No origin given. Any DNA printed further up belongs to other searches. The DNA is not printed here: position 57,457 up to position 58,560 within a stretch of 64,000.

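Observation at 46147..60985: Uncharacterised ~15-kb catabolic locus combining TonB-dependent uptake, ATP-dependent hydantoinase/oxoprolinase, cysteine hydrolase, CoA-transferase + lyase, racemase-like, NTF2 pair and a PLP enzyme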

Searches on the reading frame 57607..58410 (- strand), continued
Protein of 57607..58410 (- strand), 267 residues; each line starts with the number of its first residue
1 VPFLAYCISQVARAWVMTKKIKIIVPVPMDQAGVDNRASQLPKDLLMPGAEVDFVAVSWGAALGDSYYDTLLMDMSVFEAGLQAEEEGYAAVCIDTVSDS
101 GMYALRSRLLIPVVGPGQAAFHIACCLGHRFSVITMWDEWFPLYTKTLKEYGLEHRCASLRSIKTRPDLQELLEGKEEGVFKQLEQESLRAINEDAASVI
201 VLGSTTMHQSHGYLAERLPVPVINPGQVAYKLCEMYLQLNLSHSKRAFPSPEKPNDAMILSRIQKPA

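Call 62: fold_search(model_id=the predicted structure, library=pdb)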
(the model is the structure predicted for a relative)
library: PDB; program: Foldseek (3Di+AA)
matches with E <= 10: 1257; with E <= 0.001: 104
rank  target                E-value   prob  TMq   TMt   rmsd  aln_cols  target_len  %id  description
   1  3qvj_A                1.2e-16  1.00  0.81  0.83   2.8       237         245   27  Allantoin racemase from Klebsiella pneumoniae (released 2011-05-04)
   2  3qvk_A                2.0e-16  1.00  0.80  0.82   3.0       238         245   27  Allantoin racemase from Klebsiella pneumoniae (released 2011-05-04)
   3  5lg5_A                6.1e-15  1.00  0.77  0.81   3.6       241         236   28  Crystal structure of allantoin racemase from Pseudomonas fluorescens AllR (released 2017-05-10)
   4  5lg5_F                6.9e-15  1.00  0.78  0.82   3.5       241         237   28  Crystal structure of allantoin racemase from Pseudomonas fluorescens AllR (released 2017-05-10)
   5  5lfd_A                1.2e-13  1.00  0.78  0.83   3.1       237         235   28  Crystal structure of allantoin racemase from Pseudomonas fluorescens AllR (released 2017-05-10)
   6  9qbx_A                9.6e-11  1.00  0.71  0.70   6.1       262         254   19  Crystal structure of an atypical fungal aspartate/glutamate racemase family member OpaE (released 2026-03-18)
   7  2eq5_D                1.1e-10  1.00  0.69  0.85   2.9       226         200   18  Crystal structure of hydantoin racemase from Pyrococcus horikoshii OT3 (released 2007-10-02)
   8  2eq5_A                2.7e-10  1.00  0.70  0.81   3.4       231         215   19  Crystal structure of hydantoin racemase from Pyrococcus horikoshii OT3 (released 2007-10-02)
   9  2eq5_B                9.2e-10  1.00  0.71  0.82   3.5       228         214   19  Crystal structure of hydantoin racemase from Pyrococcus horikoshii OT3 (released 2007-10-02)
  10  3ixm                  3.9e-07  1.00  0.58  0.62   4.8       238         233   19  Structure of the Gly74Cys mutant of arylmalonate decarboxylase in the sulfate ion associated form (released 2010-02-23)
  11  2vlb_C                9.7e-07  1.00  0.56  0.59   5.0       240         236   20  Structure of unliganded arylmalonate decarboxylase (released 2008-03-18)
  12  3ixl                  1.1e-06  1.00  0.59  0.62   8.4       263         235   17  Crystal structure of the Gly74Cys-Cys188Ser mutant of arylmalonate decarboxylase in the liganded form (released 2010-02-23)
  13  3s81_D                1.4e-06  1.00  0.56  0.59   6.7       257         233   12  Crystal Structure of Putative Aspartate Racemase from Salmonella Typhimurium (released 2011-06-15)
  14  3s81_A                1.6e-06  1.00  0.55  0.59   7.4       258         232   12  Crystal Structure of Putative Aspartate Racemase from Salmonella Typhimurium (released 2011-06-15)
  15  2dgd_A                1.7e-06  1.00  0.57  0.63   5.8       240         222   13  Crystal structure of ST0656, a function unknown protein from Sulfolobus tokodaii (released 2007-03-13)
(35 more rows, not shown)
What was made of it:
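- On Hydantoin/allantoin racemase (Asp/Glu racemase superfamily): Foldseek gives TM 0.77-0.81 to the Klebsiella and Pseudomonas allantoin racemases (call 62).
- The third partner has the allantoin/hydantoin racemase fold (call 62).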

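Call 73: search_protein_families(library=pfam, proteins=[L016:11126-12328:+, L016:12585-13457:+, L016:13684-14508:-, L027:5730-7040:-, L027:7128-8642:+, L012:8264-9826:-, L012:11791-13296:-, L014:14192-15694:-, L014:12927-13973:-, L005:11697-14063:-], max_evalue=0.00001)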
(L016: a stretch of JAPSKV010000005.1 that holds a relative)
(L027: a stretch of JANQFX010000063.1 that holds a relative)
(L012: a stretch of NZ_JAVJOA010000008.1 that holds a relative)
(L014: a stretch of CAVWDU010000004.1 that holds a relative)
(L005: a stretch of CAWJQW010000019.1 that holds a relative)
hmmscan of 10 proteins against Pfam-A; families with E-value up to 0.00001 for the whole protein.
L016:11126-12328:+ (400 aa): 3 families
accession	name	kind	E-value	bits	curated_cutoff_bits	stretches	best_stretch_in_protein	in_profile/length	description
PF00465.25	Fe-ADH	-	9.2e-53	178.7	31.3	1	10-178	1-168/168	Iron-containing alcohol dehydrogenase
PF25137.1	ADH_Fe_C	-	6.1e-51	173.3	27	1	190-384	2-191/194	Fe-containing alcohol dehydrogenase family, C-terminal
PF13685.12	Fe-ADH_2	-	2.2e-12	47.7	28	1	29-109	17-95/149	Iron-containing alcohol dehydrogenase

L016:12585-13457:+ (290 aa): 1 family
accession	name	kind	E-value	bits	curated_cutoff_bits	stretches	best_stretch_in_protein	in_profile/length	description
PF13391.12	HNH_2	-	4.8e-14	52.4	21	1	175-228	1-65/66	HNH endonuclease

L016:13684-14508:- (274 aa): 0 families

L027:5730-7040:- (436 aa): 3 families
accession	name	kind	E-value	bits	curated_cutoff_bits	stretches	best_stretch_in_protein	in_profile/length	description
PF01071.24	GARS_A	-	7e-33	114.5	27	1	103-299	1-193/194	Phosphoribosylglycinamide synthetase, ATP-grasp (A) domain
PF02843.22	GARS_C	-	4.3e-12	46.6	34.8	1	338-425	3-90/92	Phosphoribosylglycinamide synthetase, C domain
PF02844.21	GARS_N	-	5.3e-09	37.2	29.5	1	9-102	9-100/100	Phosphoribosylglycinamide synthetase, N domain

L027:7128-8642:+ (504 aa): 1 family
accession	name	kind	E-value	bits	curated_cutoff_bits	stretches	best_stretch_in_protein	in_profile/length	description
PF01565.28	FAD_binding_4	-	2.6e-30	105.4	26.4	1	69-202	1-138/139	FAD binding domain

L012:8264-9826:- (520 aa): 0 families

L012:11791-13296:- (501 aa): 1 family
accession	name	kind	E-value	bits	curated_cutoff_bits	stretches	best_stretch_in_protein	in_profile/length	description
PF01063.24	Aminotran_4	-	5.2e-51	174.1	28.5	1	241-467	1-223/223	Amino-transferase class IV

L014:14192-15694:- (500 aa): 2 families
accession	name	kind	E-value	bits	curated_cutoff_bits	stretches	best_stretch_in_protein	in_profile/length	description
PF01565.28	FAD_binding_4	-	2.3e-26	92.6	26.4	1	91-225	1-138/139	FAD binding domain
PF08031.17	BBE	-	1e-08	35.5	20.6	1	470-496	18-44/45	Berberine and berberine like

L014:12927-13973:- (348 aa): 1 family
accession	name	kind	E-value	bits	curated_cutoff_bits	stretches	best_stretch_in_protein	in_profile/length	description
PF00149.33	Metallophos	-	1.2e-08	36.1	21.5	1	122-280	2-190/191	Calcineurin-like phosphoesterase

L005:11697-14063:- (788 aa): 2 families
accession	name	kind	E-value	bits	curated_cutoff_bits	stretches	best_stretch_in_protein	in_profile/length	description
PF00593.30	TonB_dep_Rec_b-barrel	-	2.6e-40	140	27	1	255-738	14-436/436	TonB dependent receptor-like, beta-barrel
PF07715.20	Plug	-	3.3e-18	66.6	23.9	1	49-158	3-107/107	TonB-dependent Receptor Plug Domain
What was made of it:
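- Tried and rejected: Transporters and other neighbours in receptor-less loci gave no clue to the substrate (call 73).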

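Call 80: search_dna_similar(query=P0001, collection=plasmids, mode=protein, max_evalue=1e-40, max_rows=25)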
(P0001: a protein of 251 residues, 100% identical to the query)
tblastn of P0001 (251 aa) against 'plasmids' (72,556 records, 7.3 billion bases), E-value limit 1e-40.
Records with a match: 6; places in all: 8; records where one place covers at least 80% of the query: 6.
Best place of each record, by identity: <60% 6.
By first word of the organism name: Neorhizobium 2; Novosphingobium 1; Tistrella 1; Rhizobium 1; Variovorax 1.
By predicted mobility (MOB-suite, as given by PLSDB): non-mobilizable 6.
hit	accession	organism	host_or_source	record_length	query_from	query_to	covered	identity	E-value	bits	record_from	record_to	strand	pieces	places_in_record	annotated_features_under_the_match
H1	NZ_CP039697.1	Novosphingobium sp. EMRT-2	cell,freshwater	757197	1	240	96%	53.8%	1e-79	267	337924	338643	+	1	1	aspartate/glutamate racemase family protein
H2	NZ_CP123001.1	Neorhizobium petrolearium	single cell,petroleum contaminated soil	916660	4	237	93%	52.1%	2e-74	252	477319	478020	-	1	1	aspartate/glutamate racemase family protein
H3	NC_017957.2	Tistrella mobilis KA081020-065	-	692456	4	232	91%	52.4%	6e-70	239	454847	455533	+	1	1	aspartate/glutamate racemase family protein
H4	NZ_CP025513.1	Neorhizobium sp. SOG26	Oryza glumipatula,Whole ...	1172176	1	242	96%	48.8%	3e-70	240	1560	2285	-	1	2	none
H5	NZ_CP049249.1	Rhizobium rhizoryzae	cell culture,soil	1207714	3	243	96%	48.5%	2e-68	235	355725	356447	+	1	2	none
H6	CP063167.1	Variovorax paradoxus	-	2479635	4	233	92%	48.7%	9e-68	233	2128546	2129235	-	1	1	hydrogenase expression protein HupH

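Call 81: get_annotated_region(hit=H1, flank=12000)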
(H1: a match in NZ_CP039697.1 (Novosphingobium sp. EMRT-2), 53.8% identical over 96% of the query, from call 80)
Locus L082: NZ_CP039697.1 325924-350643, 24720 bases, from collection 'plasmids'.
description: Novosphingobium sp. EMRT-2 plasmid pABRDHK22, complete sequence
organism: Novosphingobium sp. EMRT-2 (NCBI taxid 2571749)
taxonomy: Bacteria; Pseudomonadota; Alphaproteobacteria; Sphingomonadales; Sphingomonadaceae; Novosphingobium; Novosphingobium sp. EMRT-2
host: -; source: cell,freshwater; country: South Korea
typing (MOB-suite, as given by PLSDB): non-mobilizable
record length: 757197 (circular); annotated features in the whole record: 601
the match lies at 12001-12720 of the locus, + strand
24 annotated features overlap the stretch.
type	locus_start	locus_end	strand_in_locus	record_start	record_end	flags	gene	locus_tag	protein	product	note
CDS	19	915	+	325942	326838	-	-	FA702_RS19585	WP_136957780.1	MBL fold metallo-hydrolase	-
CDS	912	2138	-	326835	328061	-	-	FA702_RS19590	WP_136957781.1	CaiB/BaiF CoA-transferase family protein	-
CDS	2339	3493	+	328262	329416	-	-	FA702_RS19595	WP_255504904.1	iron-containing alcohol dehydrogenase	-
CDS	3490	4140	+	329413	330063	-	-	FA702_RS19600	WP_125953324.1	TetR/AcrR family transcriptional regulator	-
CDS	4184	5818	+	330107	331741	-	-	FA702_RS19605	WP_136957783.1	AMP-binding protein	-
CDS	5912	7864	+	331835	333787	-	-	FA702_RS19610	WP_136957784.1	NAD(P)/FAD-dependent oxidoreductase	-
CDS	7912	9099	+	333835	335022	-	-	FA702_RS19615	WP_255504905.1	cytochrome P450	-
CDS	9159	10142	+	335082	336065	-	-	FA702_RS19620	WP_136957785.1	NADPH:quinone oxidoreductase family protein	-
CDS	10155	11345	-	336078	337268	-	-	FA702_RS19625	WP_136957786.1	SRPBCC family protein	GO:0044237 - cellular metabolic process [Evidence IEA]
CDS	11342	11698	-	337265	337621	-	-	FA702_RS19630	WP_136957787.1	hypothetical protein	-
CDS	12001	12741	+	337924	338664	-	-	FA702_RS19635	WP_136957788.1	aspartate/glutamate racemase family protein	-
CDS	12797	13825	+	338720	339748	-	-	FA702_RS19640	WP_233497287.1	AraC family transcriptional regulator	-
CDS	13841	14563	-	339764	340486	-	-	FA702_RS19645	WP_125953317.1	RES family NAD+ phosphorylase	-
CDS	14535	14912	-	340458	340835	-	-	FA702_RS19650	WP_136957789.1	antitoxin Xre/MbcA/ParS toxin-binding domain-containing protein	-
CDS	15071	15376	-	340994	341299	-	-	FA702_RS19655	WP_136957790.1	non-heme iron oxygenase ferredoxin subunit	-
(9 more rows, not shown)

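Call 82: get_annotated_region(hit=H3, flank=12000)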
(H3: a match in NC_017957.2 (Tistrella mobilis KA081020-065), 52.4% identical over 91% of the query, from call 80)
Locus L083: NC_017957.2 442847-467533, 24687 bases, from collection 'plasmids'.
description: Tistrella mobilis KA081020-065 plasmid pTM1, complete sequence
organism: Tistrella mobilis KA081020-065 (NCBI taxid 1110502)
taxonomy: Bacteria; Pseudomonadota; Alphaproteobacteria; Geminicoccales; Geminicoccaceae; Tistrella; Tistrella mobilis; Tistrella mobilis KA081020-065
host: -; source: -; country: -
typing (MOB-suite, as given by PLSDB): non-mobilizable; replicon rep_cluster_140
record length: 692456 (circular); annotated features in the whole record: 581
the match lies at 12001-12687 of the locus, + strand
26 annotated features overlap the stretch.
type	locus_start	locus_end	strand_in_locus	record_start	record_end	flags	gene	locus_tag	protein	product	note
CDS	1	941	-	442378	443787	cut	-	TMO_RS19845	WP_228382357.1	FAD-dependent oxidoreductase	-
CDS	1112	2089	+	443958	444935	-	-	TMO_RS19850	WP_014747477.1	tRNA-dihydrouridine synthase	GO:0008033 - tRNA processing [Evidence IEA]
CDS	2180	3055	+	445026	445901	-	-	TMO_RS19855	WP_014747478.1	GntR family transcriptional regulator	-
CDS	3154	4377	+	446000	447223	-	-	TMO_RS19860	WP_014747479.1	ABC transporter substrate-binding protein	-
CDS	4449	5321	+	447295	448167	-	-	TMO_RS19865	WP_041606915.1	branched-chain amino acid ABC transporter permease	GO:0015803 - branched-chain amino acid transport [Evidence IEA]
CDS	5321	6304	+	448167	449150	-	-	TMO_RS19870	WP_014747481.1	branched-chain amino acid ABC transporter permease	GO:0015803 - branched-chain amino acid transport [Evidence IEA]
CDS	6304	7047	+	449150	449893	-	-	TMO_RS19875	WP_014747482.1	ABC transporter ATP-binding protein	-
CDS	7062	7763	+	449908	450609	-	-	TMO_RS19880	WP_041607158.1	ABC transporter ATP-binding protein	-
CDS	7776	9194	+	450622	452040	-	-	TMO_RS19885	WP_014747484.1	MmgE/PrpD family protein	-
CDS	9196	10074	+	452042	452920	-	-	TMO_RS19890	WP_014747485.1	isocitrate lyase/PEP mutase family protein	-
CDS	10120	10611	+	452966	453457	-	-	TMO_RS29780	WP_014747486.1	tautomerase family protein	GO:0006725 - cellular aromatic compound metabolic process [Evidence IEA]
CDS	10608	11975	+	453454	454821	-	-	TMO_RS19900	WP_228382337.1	FAD-dependent oxidoreductase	-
CDS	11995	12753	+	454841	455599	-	-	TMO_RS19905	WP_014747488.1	aspartate/glutamate racemase family protein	GO:0006807 - nitrogen compound metabolic process [Evidence IEA]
CDS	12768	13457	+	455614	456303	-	-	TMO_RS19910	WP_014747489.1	aspartate/glutamate racemase family protein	GO:0006807 - nitrogen compound metabolic process [Evidence IEA]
CDS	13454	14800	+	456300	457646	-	-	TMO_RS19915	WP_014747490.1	MmgE/PrpD family protein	-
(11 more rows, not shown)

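Call 84: get_annotated_region(hit=H2, flank=9000)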
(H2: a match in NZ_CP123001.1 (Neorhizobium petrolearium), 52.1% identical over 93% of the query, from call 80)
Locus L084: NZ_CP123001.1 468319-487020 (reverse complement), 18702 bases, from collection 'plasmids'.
description: Neorhizobium petrolearium strain OS53 plasmid unnamed1, complete sequence
organism: Neorhizobium petrolearium (NCBI taxid 515361)
taxonomy: Bacteria; Pseudomonadota; Alphaproteobacteria; Hyphomicrobiales; Rhizobiaceae; Neorhizobium; Neorhizobium petrolearium
host: -; source: single cell,petroleum contaminated soil; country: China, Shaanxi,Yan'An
typing (MOB-suite, as given by PLSDB): non-mobilizable
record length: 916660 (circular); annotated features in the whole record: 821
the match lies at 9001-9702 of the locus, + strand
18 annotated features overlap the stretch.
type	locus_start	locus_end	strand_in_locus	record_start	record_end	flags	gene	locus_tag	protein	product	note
CDS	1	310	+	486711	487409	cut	-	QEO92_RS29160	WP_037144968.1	ABC transporter ATP-binding protein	-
CDS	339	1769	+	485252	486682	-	-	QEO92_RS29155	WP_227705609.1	MmgE/PrpD family protein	-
CDS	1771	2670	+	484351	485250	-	-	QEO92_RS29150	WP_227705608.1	oxaloacetate decarboxylase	-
CDS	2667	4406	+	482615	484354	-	-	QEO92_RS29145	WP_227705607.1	hydantoinase B/oxoprolinase family protein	-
CDS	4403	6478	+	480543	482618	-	-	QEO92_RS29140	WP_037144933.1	hydantoinase/oxoprolinase family protein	-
CDS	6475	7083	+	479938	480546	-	-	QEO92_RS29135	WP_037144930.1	cysteine hydrolase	-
CDS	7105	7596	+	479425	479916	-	-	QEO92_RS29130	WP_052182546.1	hypothetical protein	-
CDS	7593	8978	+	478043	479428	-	-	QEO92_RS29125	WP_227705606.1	FAD-dependent oxidoreductase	-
CDS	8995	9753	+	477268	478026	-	-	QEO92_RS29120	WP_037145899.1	aspartate/glutamate racemase family protein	GO:0006807 - nitrogen compound metabolic process [Evidence IEA]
CDS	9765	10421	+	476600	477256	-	-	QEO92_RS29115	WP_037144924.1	aspartate/glutamate racemase family protein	GO:0006807 - nitrogen compound metabolic process [Evidence IEA]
CDS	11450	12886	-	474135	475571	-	-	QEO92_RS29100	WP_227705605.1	ABC transporter ATP-binding protein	-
CDS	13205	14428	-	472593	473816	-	-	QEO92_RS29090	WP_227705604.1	amidohydrolase family protein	-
CDS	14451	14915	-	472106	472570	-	-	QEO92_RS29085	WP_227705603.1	GAF domain-containing protein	-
CDS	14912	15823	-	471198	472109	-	-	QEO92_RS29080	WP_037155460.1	branched-chain amino acid ABC transporter permease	GO:0015803 - branched-chain amino acid transport [Evidence IEA]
CDS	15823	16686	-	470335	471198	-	-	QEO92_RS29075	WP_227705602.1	branched-chain amino acid ABC transporter permease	GO:0015803 - branched-chain amino acid transport [Evidence IEA]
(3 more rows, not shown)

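Call 85: get_annotated_region(hit=H6, flank=9000)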
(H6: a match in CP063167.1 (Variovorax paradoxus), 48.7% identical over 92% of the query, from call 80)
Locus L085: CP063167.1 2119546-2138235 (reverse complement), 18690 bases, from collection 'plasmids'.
description: Variovorax paradoxus strain VAI-C plasmid unnamed, complete sequence
organism: Variovorax paradoxus (NCBI taxid 34073)
taxonomy: Bacteria; Pseudomonadota; Betaproteobacteria; Burkholderiales; Comamonadaceae; Variovorax; Variovorax paradoxus
host: -; source: -; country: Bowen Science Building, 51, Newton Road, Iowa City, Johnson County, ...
typing (MOB-suite, as given by PLSDB): non-mobilizable
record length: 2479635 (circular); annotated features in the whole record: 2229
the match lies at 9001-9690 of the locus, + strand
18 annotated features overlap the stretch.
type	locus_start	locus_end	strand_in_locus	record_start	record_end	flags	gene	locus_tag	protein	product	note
CDS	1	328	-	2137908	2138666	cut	-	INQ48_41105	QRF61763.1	SDR family oxidoreductase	-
CDS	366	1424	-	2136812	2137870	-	-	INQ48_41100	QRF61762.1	SMP-30/gluconolactonase/LRE family protein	-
CDS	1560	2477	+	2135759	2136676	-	-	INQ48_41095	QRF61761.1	LysR family transcriptional regulator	-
CDS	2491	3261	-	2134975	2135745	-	-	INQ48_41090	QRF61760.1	IclR family transcriptional regulator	-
CDS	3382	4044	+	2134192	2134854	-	-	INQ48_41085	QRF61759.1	cysteine hydrolase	-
CDS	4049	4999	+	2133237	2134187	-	-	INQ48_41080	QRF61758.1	polysaccharide deacetylase family protein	-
CDS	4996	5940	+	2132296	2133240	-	-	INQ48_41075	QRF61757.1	polysaccharide deacetylase family protein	-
CDS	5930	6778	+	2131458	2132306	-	-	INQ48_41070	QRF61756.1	transporter substrate-binding domain-containing protein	-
CDS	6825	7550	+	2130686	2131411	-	-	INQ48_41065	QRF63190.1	amino acid ABC transporter ATP-binding protein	-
CDS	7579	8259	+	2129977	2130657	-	-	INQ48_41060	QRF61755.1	amino acid ABC transporter permease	-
CDS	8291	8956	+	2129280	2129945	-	-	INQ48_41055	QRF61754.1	amino acid ABC transporter permease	-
CDS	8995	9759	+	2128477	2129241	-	-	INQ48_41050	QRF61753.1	hydrogenase expression protein HupH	-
CDS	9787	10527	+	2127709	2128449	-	-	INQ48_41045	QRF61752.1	hypothetical protein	-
CDS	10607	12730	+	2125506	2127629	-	-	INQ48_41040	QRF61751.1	EAL domain-containing protein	-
CDS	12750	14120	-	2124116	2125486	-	-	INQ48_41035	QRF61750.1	MFS transporter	-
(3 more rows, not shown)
